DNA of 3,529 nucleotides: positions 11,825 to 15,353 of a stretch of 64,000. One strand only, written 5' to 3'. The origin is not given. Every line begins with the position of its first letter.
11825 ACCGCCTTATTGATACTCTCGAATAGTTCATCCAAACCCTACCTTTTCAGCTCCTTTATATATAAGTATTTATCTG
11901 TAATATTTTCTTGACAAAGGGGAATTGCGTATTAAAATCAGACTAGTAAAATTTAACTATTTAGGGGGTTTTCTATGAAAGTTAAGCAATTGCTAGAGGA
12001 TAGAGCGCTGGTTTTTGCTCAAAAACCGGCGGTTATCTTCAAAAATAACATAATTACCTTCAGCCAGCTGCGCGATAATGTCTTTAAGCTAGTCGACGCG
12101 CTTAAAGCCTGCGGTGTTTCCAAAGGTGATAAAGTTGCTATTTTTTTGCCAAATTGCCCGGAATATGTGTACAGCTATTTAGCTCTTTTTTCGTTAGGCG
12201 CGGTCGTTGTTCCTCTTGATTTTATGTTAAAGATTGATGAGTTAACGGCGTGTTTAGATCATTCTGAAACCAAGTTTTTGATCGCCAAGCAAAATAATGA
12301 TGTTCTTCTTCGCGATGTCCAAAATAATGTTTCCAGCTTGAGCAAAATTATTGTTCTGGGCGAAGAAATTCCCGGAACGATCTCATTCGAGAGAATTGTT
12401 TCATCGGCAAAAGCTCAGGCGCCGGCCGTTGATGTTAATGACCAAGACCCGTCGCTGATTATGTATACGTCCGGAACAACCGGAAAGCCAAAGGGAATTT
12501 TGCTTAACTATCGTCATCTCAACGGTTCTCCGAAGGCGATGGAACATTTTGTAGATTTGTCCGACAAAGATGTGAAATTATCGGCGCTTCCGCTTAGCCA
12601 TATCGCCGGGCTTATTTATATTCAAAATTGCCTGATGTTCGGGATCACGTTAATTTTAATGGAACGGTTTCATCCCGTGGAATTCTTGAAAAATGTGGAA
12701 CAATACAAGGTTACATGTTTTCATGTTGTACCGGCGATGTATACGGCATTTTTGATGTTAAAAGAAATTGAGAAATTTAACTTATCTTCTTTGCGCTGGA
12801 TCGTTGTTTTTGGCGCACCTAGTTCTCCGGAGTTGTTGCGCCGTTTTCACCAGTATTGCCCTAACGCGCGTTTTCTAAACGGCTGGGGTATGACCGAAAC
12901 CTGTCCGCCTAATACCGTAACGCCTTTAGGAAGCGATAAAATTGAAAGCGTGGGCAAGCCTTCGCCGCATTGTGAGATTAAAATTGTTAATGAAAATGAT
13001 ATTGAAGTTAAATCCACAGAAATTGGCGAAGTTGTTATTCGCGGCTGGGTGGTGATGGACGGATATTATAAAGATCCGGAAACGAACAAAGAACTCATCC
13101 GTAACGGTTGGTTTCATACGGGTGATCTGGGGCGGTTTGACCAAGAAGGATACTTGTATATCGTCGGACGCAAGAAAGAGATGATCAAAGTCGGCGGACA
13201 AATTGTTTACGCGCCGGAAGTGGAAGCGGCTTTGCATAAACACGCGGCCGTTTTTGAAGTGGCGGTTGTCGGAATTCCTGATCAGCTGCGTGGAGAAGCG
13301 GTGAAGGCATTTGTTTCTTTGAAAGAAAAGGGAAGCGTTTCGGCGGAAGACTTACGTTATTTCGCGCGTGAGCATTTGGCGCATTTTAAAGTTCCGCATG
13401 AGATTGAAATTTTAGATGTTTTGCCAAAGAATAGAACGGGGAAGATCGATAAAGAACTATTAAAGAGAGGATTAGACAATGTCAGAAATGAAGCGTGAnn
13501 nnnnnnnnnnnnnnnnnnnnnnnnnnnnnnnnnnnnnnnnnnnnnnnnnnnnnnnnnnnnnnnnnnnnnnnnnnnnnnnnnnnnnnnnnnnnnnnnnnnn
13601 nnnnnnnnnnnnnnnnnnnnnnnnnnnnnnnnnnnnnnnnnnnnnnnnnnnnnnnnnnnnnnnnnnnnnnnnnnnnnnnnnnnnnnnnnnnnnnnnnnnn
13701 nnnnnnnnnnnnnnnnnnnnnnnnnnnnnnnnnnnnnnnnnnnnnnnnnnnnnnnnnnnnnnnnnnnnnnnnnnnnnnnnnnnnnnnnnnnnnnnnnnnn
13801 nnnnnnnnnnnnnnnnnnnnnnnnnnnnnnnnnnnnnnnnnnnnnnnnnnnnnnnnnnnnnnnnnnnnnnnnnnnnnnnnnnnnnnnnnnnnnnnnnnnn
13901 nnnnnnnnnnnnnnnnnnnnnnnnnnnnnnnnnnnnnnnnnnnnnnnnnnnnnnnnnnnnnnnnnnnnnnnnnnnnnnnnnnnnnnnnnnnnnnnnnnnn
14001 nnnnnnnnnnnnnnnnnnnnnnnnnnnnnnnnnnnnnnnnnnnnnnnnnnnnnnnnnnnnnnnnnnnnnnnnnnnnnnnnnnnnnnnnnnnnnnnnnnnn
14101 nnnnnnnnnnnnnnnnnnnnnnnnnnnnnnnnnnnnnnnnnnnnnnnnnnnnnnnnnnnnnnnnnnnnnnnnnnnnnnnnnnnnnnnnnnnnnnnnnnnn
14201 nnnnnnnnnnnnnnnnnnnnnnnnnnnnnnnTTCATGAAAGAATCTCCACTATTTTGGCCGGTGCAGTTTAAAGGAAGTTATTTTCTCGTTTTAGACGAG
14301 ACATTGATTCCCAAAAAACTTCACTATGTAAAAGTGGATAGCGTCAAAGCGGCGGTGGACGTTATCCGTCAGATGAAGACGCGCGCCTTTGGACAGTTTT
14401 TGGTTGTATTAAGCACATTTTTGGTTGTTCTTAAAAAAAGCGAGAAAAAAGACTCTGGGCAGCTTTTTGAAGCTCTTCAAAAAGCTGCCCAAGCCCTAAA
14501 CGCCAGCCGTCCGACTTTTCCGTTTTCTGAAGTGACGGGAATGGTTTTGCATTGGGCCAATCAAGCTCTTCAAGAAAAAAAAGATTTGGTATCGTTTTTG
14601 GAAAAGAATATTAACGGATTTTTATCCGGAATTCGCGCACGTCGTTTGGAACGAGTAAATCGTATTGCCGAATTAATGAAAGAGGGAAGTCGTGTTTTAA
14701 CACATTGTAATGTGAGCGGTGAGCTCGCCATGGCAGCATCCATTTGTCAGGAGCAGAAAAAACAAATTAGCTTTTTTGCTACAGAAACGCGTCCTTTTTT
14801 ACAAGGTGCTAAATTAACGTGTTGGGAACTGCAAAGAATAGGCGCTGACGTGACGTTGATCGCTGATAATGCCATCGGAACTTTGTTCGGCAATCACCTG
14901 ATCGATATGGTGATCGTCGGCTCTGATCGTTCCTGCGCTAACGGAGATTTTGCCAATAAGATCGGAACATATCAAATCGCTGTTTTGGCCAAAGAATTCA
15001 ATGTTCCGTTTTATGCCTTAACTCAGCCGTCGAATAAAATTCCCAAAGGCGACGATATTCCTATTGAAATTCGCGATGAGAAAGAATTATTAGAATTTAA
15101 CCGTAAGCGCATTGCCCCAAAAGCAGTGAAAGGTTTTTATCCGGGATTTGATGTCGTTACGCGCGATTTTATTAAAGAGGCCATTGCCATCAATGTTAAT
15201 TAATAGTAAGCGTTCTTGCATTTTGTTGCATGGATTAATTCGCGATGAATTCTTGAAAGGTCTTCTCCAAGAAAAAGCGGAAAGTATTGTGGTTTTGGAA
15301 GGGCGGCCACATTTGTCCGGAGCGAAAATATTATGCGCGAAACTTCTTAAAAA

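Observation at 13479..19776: DHAP-shunt-like MTA/5'-deoxyadenosine salvage cluster next to a B12-radical-SAM enzyme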

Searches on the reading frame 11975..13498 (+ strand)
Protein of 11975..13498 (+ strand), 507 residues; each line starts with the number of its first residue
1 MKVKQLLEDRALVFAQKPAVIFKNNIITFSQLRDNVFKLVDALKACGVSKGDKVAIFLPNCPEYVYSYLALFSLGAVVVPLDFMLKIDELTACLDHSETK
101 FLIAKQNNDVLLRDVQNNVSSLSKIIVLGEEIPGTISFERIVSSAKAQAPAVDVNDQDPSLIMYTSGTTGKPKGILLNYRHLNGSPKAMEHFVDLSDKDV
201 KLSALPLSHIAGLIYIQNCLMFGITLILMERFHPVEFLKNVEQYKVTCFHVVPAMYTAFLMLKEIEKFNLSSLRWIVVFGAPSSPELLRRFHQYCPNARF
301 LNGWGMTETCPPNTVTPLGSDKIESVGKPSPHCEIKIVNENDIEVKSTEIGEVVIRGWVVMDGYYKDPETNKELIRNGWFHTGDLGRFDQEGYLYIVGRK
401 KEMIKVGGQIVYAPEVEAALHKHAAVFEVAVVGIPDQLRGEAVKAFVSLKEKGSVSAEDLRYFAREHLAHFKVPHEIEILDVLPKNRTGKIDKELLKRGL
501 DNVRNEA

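Call 3: search_protein_families(library=pfam, proteins=[window:11975-13498:+], max_evalue=0.01)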
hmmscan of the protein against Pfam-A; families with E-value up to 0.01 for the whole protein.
window:11975-13498:+ (507 aa): 2 families
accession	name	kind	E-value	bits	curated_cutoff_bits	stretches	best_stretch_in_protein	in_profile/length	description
PF00501.34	AMP-binding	-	1.3e-86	291.3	29.9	1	8-365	2-384/384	AMP-binding enzyme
PF13193.12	AMP-binding_C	-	3.5e-21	76.3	24.5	1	415-490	1-76/76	AMP-binding enzyme C-terminal domain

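Call 4: search_protein_families(library=ncbifam, proteins=[window:11975-13498:+], max_evalue=0.001)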
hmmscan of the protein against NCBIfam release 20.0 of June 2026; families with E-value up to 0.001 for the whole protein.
window:11975-13498:+ (507 aa): 109 families (the best 25 are shown)
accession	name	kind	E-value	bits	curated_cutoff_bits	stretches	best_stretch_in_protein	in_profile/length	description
NF004837.0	PRK06187.1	subfamily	6.9e-140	466.8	476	1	2-502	9-524/531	long-chain-fatty-acid--CoA ligase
NF006182.0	PRK08316.1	subfamily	3.5e-112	375.6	663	1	5-499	15-516/523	fatty acyl-CoA synthetase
NF005307.0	PRK06839.1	equivalog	4.3e-104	348.9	748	1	6-498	7-491/496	o-succinylbenzoate--CoA ligase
NF009233.0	PRK12583.1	subfamily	1.9e-99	333.6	832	1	5-496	22-546/558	fatty acid CoA ligase family protein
NF005857.1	PRK07786.1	exception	6.8e-99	331.7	733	1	7-497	15-509/513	fatty-acid--CoA ligase FadD5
NF005801.1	PRK07656.1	equivalog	1.9e-98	330.3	657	1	4-497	4-500/500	FadD3 family acyl-CoA ligase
NF052269.1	Staph_lig_FadD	equivalog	4.2e-97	325.6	650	1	6-502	5-495/499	long-chain-fatty-acid--CoA ligase FadD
NF006181.0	PRK08314.1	subfamily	7.3e-97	324.9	705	2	138-492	186-546/563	long-chain-fatty-acid--CoA ligase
NF002966.0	PRK03640.1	equivalog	1.5e-96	323.9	556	1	3-498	4-478/483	o-succinylbenzoate--CoA ligase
NF004114.0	PRK05605.1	equivalog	1.2e-92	311.2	766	2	130-500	190-569/575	long-chain-fatty-acid--CoA ligase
NF004822.0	PRK06178.1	equivalog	1.7e-89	300.9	782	1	3-501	39-568/571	acyl-CoA synthetase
NF004797.0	PRK06145.1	equivalog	2e-89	300.2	850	1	15-501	16-496/499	acyl-CoA synthetase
NF005676.0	PRK07470.1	equivalog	1.3e-88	297.9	774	1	2-502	21-531/544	acyl-CoA synthetase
TIGR03098.1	ligase_PEP_1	hypoth_equivalog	1.6e-88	297.5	592.35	1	3-497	2-515/517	acyl-CoA ligase (AMP-forming), exosortase A system-associated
NF005702.0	PRK07514.1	subfamily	3.2e-88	296.3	558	1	23-498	26-498/506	malonyl-CoA synthase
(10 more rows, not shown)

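Call 57: search_solved_structures(query=window:11975-13498:+, max_evalue=1e-40)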
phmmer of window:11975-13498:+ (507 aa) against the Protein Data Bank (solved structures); distinct sequences matched with E-value up to 1e-40: 80 (the best 60 are shown).
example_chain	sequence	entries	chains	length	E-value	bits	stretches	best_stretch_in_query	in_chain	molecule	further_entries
8r2q_A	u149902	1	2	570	5.7e-78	266.1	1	7-496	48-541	Probable fatty-acid-CoA ligase FadD5 (Fatty-acid-CoA synthetase) (Fatty-acid-CoA synthase)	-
3ivr_A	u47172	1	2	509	1.3e-70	241.9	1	13-498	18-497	Putative long-chain-fatty-acid CoA ligase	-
3r44_A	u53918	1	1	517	1.6e-69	238.3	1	7-498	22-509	fatty acyl CoA synthetase FADD13 (FATTY-ACYL-CoA SYNTHETASE)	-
8weu_A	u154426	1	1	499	8.5e-68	232.6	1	18-498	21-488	Fatty-acyl-CoA synthase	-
8wev_A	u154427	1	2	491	1.3e-67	231.9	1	18-497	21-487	Feruloyl-CoA Synthetase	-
5buq_A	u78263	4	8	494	4.9e-66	226.8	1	7-497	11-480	2-succinylbenzoate--CoA ligase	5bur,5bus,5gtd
5x8f_A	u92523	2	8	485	2.3e-65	224.6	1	8-497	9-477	2-succinylbenzoate--CoA ligase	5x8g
6qjz_A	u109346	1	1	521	3e-65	224.2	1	8-496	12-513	oxalyl CoA-synthetase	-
3g7s_A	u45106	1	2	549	5.8e-65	223.2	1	27-497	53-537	Long-chain-fatty-acid--CoA ligase (FadD-1)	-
5ie0_A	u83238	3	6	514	1.4e-64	222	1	6-496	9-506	Oxalate--CoA ligase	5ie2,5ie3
8r2r_A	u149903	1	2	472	1.4e-63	218.7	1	7-424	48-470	Probable fatty-acid-CoA ligase FadD5 (Fatty-acid-CoA synthetase) (Fatty-acid-CoA synthase)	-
3a9u_A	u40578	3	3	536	2.1e-63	218.1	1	16-500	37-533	4-coumarate--CoA ligase | 4-coumarate:CoA ligase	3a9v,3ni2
5bsw_A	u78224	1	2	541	2.7e-60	207.8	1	14-497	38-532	4-coumarate--CoA ligase 2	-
5bsm_A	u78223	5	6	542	8.5e-60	206.2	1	14-497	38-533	4-coumarate--CoA ligase 2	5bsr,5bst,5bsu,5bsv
5u95_A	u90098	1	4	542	1.2e-59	205.7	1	14-497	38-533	4-coumarate--CoA ligase 2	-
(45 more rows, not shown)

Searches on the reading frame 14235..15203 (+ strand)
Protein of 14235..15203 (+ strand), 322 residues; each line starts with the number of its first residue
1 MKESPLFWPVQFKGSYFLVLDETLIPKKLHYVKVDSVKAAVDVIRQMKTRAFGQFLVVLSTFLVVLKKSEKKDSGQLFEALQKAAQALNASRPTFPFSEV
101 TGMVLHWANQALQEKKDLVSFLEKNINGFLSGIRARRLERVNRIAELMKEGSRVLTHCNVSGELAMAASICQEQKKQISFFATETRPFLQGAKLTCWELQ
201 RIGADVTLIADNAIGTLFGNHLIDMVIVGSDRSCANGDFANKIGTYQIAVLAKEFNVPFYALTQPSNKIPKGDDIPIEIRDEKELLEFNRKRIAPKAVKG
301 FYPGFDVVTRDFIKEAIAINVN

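Call 3: search_protein_families(library=pfam, proteins=[window:14235-15203:+], max_evalue=0.01)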
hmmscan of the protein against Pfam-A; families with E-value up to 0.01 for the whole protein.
window:14235-15203:+ (322 aa): 1 family
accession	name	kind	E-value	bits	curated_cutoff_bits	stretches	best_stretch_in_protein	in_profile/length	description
PF01008.23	IF-2B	-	1.2e-49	169.5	22.4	1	58-317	12-272/280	Initiation factor 2 subunit family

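Call 4: search_protein_families(library=ncbifam, proteins=[window:14235-15203:+], max_evalue=0.001)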
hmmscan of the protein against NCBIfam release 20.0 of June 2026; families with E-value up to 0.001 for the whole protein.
window:14235-15203:+ (322 aa): 8 families
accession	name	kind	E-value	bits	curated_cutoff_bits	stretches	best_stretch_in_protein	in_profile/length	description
NF004326.0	PRK05720.1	subfamily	1.8e-68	230.9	271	1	8-315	11-332/358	s-methyl-5-thioribose-1-phosphate isomerase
TIGR00512.1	salvage_mtnA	equivalog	2.2e-61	207.7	279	1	10-316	3-326/335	S-methyl-5-thioribose-1-phosphate isomerase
TIGR00524.1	eIF-2B_rel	subfamily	7.7e-55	186.1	185.85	1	35-317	2-295/303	S-methyl-5-thioribose-1-phosphate isomerase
NF004700.0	PRK06036.1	equivalog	1.3e-45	155.9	528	1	18-314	14-319/339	S-methyl-5-thioribose-1-phosphate isomerase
NF004436.0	PRK05772.1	equivalog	1.2e-44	153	521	1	5-317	14-343/363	S-methyl-5-thioribose-1-phosphate isomerase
TIGR00511.1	ribulose_e2b2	equivalog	3.4e-35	121.7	314.1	1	37-315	2-278/301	ribose 1,5-bisphosphate isomerase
NF006210.0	PRK08335.1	equivalog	4.4e-13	49.1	339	1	121-264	80-219/275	translation initiation factor IF-2B subunit alpha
NF004994.0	PRK06372.1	equivalog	8.8e-13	48.2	249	1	174-268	106-196/253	translation initiation factor IF-2B subunit delta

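Call 16: search_solved_structures(query=window:14235-15203:+, max_evalue=0.001, show_alignments=1)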
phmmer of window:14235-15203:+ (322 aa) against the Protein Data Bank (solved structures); distinct sequences matched with E-value up to 0.001: 33.
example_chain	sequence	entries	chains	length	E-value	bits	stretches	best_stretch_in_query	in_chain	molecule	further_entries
1t9k_A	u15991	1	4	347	8.3e-44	153.2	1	11-314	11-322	Probable methylthioribose-1-phosphate isomerase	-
2yrf_A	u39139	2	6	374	7.3e-41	143.6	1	10-315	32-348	Methylthioribose-1-phosphate isomerase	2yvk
1t5o_A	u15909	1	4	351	1.9e-39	138.9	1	18-309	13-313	Translation initiation factor eIF2B, subunit delta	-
6a34_A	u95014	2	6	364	3.4e-39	138.1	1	9-313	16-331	Putative methylthioribose-1-phosphate isomerase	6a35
4ldq_A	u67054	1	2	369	2e-32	115.9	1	14-317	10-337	Methylthioribose-1-phosphate isomerase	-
4ldr_A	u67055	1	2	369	5.3e-32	114.5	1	14-317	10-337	Methylthioribose-1-phosphate isomerase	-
5yfj_A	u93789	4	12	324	9.2e-25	90.7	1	37-315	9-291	Ribose 1,5-bisphosphate isomerase | Ribose-1,5-bisphosphate isomerase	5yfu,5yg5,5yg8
5yft_A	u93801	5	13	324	4.6e-24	88.4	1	37-315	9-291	Ribose 1,5-bisphosphate isomerase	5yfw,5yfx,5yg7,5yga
5yfs_A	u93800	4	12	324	2.2e-23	86.2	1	37-315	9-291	Ribose 1,5-bisphosphate isomerase | Ribose-1,5-bisphosphate isomerase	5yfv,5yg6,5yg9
3a11_A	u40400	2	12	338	2.3e-22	82.9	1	30-314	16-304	Translation initiation factor eIF-2B, delta subunit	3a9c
3vm6_A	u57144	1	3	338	5.5e-21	78.3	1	30-314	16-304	Translation initiation factor eIF-2B, delta subunit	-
2a0u_A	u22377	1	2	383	1.1e-20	77.3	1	164-310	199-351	initiation factor 2B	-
1w2w_B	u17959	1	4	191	2e-16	63.4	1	180-285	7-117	5-METHYLTHIORIBOSE-1-PHOSPHATE ISOMERASE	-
9y3t_G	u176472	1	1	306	1.3e-15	60.7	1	130-265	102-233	Translation initiation factor eIF2B subunit alpha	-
6caj_H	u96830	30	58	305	1.3e-15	60.7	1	130-265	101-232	Translation initiation factor eIF-2B subunit alpha | Translation initiation factor eIF2B subunit alpha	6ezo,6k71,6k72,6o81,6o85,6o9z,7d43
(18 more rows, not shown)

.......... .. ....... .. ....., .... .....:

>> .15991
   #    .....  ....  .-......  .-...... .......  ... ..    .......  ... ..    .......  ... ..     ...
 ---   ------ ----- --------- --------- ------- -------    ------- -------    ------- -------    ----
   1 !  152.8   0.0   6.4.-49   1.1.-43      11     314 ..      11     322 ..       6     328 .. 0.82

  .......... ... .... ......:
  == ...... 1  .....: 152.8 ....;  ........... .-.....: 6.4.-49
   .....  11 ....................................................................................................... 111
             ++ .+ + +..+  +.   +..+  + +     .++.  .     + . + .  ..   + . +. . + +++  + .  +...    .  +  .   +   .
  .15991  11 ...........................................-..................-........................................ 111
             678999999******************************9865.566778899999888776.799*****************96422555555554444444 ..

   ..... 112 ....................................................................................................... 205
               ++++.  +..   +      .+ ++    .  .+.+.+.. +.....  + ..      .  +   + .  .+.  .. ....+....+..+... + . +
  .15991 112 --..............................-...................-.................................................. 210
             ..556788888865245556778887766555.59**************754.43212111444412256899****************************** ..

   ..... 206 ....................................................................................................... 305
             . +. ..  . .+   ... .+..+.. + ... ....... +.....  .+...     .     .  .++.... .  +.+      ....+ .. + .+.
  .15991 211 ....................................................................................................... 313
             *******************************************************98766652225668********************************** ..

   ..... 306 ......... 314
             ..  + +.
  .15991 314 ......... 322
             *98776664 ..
